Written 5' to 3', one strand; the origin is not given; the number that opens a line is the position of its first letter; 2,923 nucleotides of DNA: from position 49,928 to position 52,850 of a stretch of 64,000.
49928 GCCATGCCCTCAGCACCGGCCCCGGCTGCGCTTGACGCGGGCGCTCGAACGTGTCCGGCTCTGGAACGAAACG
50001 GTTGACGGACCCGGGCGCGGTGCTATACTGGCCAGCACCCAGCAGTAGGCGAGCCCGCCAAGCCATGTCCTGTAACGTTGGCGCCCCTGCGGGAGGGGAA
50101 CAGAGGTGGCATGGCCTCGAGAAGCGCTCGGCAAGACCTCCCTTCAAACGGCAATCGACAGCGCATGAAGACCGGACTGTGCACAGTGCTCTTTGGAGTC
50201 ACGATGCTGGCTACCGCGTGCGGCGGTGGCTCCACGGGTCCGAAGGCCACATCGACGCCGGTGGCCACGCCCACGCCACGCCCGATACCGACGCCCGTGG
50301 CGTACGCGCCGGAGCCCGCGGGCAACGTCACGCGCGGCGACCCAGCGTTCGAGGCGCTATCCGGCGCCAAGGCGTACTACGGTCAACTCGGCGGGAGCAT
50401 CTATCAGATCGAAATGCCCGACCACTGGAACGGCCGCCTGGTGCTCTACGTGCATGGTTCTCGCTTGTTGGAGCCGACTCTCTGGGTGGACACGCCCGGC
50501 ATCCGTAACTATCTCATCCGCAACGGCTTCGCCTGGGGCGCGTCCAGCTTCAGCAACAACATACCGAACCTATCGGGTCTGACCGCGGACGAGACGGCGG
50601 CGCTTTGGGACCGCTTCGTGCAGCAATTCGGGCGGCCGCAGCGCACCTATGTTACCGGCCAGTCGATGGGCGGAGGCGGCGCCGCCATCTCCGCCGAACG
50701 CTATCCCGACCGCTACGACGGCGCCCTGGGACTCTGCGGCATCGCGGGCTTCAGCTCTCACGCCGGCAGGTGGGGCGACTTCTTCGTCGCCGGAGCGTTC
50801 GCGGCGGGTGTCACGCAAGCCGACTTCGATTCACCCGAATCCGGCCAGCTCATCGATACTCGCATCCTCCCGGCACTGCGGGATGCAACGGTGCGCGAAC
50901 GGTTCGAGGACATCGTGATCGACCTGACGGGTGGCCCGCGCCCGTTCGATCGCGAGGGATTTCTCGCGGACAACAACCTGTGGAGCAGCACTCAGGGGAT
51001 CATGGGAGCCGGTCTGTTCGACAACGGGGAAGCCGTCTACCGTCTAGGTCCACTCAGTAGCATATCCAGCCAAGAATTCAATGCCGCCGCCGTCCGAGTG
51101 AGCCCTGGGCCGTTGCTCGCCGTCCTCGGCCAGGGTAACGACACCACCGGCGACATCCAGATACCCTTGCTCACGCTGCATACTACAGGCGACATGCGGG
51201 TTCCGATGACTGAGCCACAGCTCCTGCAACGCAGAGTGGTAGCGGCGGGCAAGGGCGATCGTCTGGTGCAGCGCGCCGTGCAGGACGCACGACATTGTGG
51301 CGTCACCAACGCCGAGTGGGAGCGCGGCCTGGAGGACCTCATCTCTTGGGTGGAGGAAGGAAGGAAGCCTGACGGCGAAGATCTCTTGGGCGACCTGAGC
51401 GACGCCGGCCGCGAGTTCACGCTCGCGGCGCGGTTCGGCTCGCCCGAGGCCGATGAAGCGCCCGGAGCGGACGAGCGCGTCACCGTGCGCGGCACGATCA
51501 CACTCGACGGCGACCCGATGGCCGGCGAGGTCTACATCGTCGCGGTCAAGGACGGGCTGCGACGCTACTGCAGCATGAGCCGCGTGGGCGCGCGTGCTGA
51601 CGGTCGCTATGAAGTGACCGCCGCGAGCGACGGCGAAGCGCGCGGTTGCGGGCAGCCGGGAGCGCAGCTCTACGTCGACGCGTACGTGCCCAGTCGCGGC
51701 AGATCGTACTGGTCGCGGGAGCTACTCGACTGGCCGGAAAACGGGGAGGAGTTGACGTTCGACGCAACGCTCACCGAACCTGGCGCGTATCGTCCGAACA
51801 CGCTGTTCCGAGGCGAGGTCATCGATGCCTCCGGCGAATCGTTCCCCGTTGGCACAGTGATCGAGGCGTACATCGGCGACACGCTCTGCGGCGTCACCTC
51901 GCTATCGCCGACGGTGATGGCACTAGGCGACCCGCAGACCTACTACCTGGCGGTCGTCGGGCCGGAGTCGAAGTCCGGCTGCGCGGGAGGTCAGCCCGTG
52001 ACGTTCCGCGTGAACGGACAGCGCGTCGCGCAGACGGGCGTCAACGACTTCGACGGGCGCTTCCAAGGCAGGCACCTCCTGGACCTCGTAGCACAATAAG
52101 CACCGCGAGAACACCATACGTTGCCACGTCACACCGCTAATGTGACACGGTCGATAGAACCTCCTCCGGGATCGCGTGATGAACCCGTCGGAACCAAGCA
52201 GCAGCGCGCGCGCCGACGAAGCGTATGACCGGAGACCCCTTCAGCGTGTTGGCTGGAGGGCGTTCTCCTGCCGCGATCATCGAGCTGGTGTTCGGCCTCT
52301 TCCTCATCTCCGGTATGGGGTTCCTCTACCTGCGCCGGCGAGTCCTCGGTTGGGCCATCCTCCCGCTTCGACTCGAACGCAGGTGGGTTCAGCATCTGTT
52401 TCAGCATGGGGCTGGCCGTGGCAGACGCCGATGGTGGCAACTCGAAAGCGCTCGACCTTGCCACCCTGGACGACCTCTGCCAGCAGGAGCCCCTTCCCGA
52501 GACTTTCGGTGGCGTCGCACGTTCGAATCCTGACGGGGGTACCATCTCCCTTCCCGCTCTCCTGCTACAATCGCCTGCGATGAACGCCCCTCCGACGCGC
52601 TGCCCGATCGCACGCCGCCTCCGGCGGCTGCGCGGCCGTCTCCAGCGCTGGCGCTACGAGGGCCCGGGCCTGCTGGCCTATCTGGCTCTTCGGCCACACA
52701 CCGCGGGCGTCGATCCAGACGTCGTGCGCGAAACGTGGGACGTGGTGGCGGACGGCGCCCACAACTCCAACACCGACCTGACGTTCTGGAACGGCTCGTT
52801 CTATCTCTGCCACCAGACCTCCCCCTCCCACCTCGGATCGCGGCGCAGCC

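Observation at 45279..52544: tRNA-Arg(CCT) and a degenerate copy of its 3' end 7.2 kb downstream delimit a candidate relic island carrying a giant BNR/dockerin protein and a lipoprotein hydrolase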

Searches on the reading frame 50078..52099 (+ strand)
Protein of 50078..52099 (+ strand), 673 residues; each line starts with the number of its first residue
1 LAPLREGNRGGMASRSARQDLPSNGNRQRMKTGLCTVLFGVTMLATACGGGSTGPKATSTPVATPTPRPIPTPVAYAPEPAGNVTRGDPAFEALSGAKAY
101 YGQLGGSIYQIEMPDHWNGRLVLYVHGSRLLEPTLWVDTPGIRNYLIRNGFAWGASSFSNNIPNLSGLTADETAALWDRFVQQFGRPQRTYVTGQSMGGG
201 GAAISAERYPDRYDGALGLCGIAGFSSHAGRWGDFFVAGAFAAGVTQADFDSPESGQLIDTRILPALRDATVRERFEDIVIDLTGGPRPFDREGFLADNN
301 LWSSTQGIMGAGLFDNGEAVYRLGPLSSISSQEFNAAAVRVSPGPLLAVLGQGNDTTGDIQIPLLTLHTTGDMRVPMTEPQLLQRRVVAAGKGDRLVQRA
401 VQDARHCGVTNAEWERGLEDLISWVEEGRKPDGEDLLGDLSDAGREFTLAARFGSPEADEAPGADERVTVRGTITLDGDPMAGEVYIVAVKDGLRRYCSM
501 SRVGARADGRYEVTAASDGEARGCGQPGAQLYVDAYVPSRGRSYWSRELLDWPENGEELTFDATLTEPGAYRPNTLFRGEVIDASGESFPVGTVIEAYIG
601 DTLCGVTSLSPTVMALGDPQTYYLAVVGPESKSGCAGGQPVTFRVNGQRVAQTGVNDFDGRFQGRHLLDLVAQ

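Call 8: search_protein_families(library=pfam, proteins=[window:50078-52099:+], max_evalue=0.01)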
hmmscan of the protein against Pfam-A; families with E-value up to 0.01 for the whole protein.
window:50078-52099:+ (673 aa): 6 families
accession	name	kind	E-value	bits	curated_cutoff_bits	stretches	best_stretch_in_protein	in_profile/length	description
PF19878.5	DUF6351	-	9.5e-07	28.2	22.4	1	111-223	192-305/655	Tannase-like family of unknown function (DUF6351)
PF07519.17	Tannase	-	2.4e-06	27.1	29.8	1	186-219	116-149/490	Tannase and feruloyl esterase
PF00326.27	Peptidase_S9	-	0.00014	21.9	22.6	0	172-223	47-99/213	Prolyl oligopeptidase family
PF12146.15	Hydrolase_4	-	0.00026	20.8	27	1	162-217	52-105/239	Serine aminopeptidase, S33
PF00561.26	Abhydrolase_1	-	0.00052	20.2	25.8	1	162-221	44-102/245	alpha/beta hydrolase fold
PF00756.26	Esterase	-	0.00091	19.5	22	1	186-226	112-153/251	Putative esterase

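Call 22: list_cluster_members(proteins=[P0001, P0002, window:50078-52099:+, window:46020-49712:-, window:52580-53755:+, window:52406-53755:+])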
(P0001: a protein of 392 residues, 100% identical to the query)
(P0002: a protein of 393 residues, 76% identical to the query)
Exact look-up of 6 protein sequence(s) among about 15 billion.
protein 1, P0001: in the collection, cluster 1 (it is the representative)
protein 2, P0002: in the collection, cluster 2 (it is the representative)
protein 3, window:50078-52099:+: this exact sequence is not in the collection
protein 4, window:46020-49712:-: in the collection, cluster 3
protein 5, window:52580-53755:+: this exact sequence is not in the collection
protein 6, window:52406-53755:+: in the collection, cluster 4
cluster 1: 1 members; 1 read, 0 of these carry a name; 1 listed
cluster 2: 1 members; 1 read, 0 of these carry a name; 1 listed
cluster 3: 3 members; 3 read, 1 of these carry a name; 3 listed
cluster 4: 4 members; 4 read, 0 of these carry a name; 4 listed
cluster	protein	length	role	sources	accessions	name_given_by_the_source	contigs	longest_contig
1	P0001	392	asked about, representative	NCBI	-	-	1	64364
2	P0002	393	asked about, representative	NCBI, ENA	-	-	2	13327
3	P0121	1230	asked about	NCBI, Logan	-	-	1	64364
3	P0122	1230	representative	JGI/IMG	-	-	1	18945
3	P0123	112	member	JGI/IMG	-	hypothetical protein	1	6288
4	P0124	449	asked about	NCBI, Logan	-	-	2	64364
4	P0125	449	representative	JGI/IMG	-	-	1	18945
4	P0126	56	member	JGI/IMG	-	-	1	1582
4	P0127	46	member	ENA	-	-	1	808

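Call 45: find_homologous_proteins(query=window:50165-52099:+)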
Query window:50165-52099:+ (644 aa): 457 proteins with E <= 0.001 among 8000 candidates; the best 120 are listed.
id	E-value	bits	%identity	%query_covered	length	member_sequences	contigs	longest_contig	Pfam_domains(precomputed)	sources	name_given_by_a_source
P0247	0.0e+0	1431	99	98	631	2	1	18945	PF19878.6,PF07519.18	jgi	-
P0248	4.0e-269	913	64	100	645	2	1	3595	PF00326.28,PF19878.6,PF12146.16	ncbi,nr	ncbi:MAG: alpha/beta fold hydrolase [Chloroflexi bacterium]|nr:alpha/beta fold hydrolase [Chloroflex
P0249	4.3e-266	903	63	99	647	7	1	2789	PF19878.6,PF07519.18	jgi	-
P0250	6.0e-263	892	65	95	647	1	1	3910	PF00326.28,PF19878.6,PF12146.16,PF07519.18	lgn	-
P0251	1.2e-235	802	57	97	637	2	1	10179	PF00326.28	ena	-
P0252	2.5e-235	801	60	99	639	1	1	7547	PF07519.18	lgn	-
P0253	2.3e-233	795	58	99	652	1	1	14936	PF19878.6,PF12146.16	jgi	jgi:pimeloyl-ACP methyl ester carboxylesterase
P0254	4.4e-232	790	60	94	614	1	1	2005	-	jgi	jgi:hypothetical protein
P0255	3.2e-229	781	60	95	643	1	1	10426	PF07519.18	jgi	jgi:pimeloyl-ACP methyl ester carboxylesterase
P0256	7.3e-228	776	59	98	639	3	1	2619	PF07519.18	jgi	jgi:pimeloyl-ACP methyl ester carboxylesterase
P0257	1.0e-226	773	59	97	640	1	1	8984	PF00561.27,PF07519.18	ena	-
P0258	2.7e-224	765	58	97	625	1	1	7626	-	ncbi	-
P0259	1.1e-222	759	56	100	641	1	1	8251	PF12146.16,PF07519.18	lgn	-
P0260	2.9e-221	755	57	98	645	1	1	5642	PF12146.16,PF07519.18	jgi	jgi:pimeloyl-ACP methyl ester carboxylesterase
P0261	4.1e-221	754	58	95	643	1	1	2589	PF12146.16,PF07519.18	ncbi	-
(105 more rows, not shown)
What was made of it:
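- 50165..52099 (+): Tannase/DUF6351-like alpha/beta hydrolase, probably a lipoprotein. The start is uncertain: 50078, 50111, 50165 or 50204. Homologs at 50-65% identity are named Dehalococcoidia or Chloroflexi (call 45).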

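Call 46: find_encoding_contigs(protein=P0253, flank=10000, max_places=2)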
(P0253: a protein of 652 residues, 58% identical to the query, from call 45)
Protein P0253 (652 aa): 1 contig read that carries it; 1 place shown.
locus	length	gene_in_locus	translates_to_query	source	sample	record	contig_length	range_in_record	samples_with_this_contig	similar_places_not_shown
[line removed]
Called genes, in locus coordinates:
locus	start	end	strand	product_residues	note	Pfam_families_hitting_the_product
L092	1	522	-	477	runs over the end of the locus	-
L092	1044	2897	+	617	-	PF00092:VWA, PF13519:VWA_2, PF13768:VWA_3, PF17957:Big_7 (weak)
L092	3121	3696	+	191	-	PF04542:Sigma70_r2, PF08281:Sigma70_r4_2, PF04545:Sigma70_r4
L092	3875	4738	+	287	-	PF08666:SAF, PF16976:RcpC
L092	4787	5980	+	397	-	PF00072:Response_reg, PF00142:Fer4_NifH (weak), PF00448:SRP54 (faint), PF01656:CbiA, PF06564:CBP_BcsQ, PF09140:MipZ, PF10609:ParA, PF13614:AAA_31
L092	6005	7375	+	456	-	PF00437:T2SSE, PF27713:UCP018868 (weak)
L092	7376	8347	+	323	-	PF00482:T2SSF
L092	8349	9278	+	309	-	PF00482:T2SSF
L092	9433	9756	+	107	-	PF03992:ABM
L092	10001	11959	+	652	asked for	PF19878:DUF6351 (weak), PF12146:Hydrolase_4 (faint)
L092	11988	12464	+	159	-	?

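Call 47: find_encoding_contigs(protein=P0255, flank=10000, max_places=2)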
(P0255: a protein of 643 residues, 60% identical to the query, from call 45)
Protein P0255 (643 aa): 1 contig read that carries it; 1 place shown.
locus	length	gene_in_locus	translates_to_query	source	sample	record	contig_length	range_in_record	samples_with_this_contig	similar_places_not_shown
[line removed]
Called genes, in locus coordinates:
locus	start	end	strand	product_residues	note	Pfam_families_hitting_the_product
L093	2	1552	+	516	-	?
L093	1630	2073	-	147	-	PF13451:zf_Tbcl, PF23477:zf_Tbcl_2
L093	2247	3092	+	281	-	PF13292:DXP_synthase_N (weak), PF00456:Transketolase_N, PF00676:E1_dh, PF09364:XFP_N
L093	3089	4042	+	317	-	PF02779:Transket_pyr, PF02780:Transketolase_C, PF22613:Transketolase_C_1 (weak)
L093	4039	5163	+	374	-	PF04015:DUF362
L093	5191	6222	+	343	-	PF03706:LPG_synthase_TM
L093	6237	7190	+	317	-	PF01545:Cation_efflux, PF16916:ZT_dimer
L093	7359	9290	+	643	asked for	PF07519:Tannase (faint)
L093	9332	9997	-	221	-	-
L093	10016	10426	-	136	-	?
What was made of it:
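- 50165..52099 (+): Their contexts differ (calls 46, 47).
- Hydrolase homologs are typical of Dehalococcoidia and Chloroflexi and sit in ordinary chromosomal contexts (calls 45-47).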

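Call 77: search_solved_structures(query=window:50165-52099:+, max_evalue=0.01)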
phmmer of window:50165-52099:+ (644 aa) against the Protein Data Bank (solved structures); distinct sequences matched with E-value up to 0.01: 0.

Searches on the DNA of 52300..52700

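Call 40: search_rna_families(source=window, start=52300, end=52700, threshold=evalue, max_evalue=10, show_alignments=3)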
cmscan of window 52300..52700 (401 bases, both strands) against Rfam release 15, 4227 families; matches with E-value up to 10: 1.
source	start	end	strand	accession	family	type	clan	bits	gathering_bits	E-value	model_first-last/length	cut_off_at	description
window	52357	52539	-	RF04203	MIR1144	Gene; miRNA;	-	16.8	90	1.1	1-197/197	no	MIR1144 microRNA precursor family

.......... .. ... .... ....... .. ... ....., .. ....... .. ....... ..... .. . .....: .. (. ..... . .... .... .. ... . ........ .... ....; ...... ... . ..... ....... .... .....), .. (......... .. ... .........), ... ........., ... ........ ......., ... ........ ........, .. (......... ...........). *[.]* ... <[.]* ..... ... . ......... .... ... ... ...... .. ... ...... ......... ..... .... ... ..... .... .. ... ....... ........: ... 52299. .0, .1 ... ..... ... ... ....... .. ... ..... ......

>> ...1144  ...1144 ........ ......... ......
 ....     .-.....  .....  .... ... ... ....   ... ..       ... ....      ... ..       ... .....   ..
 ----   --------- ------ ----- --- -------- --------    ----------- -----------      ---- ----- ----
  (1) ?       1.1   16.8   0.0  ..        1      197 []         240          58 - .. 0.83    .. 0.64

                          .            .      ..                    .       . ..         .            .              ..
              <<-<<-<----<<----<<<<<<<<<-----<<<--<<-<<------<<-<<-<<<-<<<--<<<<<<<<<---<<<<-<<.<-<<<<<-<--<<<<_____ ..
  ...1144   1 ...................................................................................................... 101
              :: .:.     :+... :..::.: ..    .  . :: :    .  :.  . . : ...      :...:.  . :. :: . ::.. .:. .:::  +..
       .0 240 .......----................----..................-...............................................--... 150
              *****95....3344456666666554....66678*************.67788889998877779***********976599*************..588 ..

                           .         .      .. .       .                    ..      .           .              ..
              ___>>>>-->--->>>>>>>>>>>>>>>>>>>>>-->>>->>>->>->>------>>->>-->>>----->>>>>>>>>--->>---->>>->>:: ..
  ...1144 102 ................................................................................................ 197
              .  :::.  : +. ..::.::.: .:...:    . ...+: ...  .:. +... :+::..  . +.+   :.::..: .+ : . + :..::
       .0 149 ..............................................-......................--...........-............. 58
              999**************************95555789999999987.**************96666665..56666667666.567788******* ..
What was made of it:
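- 52100..52511 (.): 412-nt spacer between the hydrolase gene and the tRNA fragment. No recognisable gene remnant. No Rfam tRNA hit at E<=10 (call 40).
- There is no tRNA-model hit even at E<=10 (call 40).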
